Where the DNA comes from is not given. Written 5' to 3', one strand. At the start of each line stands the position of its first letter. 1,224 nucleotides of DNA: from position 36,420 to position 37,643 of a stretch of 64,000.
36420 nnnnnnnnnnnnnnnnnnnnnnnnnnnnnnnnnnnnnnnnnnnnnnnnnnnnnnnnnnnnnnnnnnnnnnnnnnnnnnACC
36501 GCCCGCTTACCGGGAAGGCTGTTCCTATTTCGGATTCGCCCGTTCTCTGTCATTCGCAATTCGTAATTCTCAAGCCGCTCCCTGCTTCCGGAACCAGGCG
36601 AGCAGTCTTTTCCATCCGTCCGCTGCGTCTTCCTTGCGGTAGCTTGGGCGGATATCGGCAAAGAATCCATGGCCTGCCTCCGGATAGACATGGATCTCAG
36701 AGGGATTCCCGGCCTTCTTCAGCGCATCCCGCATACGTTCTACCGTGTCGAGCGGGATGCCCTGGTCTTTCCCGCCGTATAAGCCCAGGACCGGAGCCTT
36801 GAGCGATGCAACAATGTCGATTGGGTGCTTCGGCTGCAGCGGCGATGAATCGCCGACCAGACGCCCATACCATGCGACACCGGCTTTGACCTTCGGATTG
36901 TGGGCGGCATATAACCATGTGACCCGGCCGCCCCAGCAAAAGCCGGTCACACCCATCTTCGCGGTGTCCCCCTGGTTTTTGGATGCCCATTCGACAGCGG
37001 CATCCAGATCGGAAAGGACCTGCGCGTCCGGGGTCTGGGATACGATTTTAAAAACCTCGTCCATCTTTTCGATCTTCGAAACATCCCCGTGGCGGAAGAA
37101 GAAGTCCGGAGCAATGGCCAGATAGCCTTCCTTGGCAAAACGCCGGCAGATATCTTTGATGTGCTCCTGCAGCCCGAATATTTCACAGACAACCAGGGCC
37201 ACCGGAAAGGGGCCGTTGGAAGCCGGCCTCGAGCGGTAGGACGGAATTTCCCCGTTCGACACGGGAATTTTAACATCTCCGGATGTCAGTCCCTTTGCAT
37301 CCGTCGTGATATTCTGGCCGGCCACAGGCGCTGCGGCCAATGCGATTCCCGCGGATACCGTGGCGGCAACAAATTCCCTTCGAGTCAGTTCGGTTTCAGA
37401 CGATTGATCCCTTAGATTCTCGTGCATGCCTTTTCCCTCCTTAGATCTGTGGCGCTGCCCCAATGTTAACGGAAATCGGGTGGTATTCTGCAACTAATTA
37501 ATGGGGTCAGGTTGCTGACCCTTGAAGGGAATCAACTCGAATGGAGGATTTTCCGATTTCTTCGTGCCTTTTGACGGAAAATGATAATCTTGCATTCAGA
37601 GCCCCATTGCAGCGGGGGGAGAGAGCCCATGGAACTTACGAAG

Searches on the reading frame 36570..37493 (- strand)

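Call 22: search_protein_families(library=pfam, proteins=[window:36570-37493:-], max_evalue=0.001)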
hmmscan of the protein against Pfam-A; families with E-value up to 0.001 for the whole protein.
window:36570-37493:- (307 aa): 6 families
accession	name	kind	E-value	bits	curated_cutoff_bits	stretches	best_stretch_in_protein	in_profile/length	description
PF01738.24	DLH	-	2e-59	201.2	21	1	85-303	3-215/217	Dienelactone hydrolase family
PF00326.27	Peptidase_S9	-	1.5e-09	38.1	22.6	1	224-280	137-192/213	Prolyl oligopeptidase family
PF00561.26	Abhydrolase_1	-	5.1e-06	26.8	25.8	0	162-206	54-98/245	alpha/beta hydrolase fold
PF12146.15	Hydrolase_4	-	2.8e-05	24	27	0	229-280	188-237/239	Serine aminopeptidase, S33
PF02129.25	Peptidase_S15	-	0.00024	21.3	23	1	156-206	73-124/262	X-Pro dipeptidyl-peptidase (S15 family)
PF08840.17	BAAT_C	-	0.00049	20.6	20.9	0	174-220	18-64/210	BAAT / Acyl-CoA thioester hydrolase C terminal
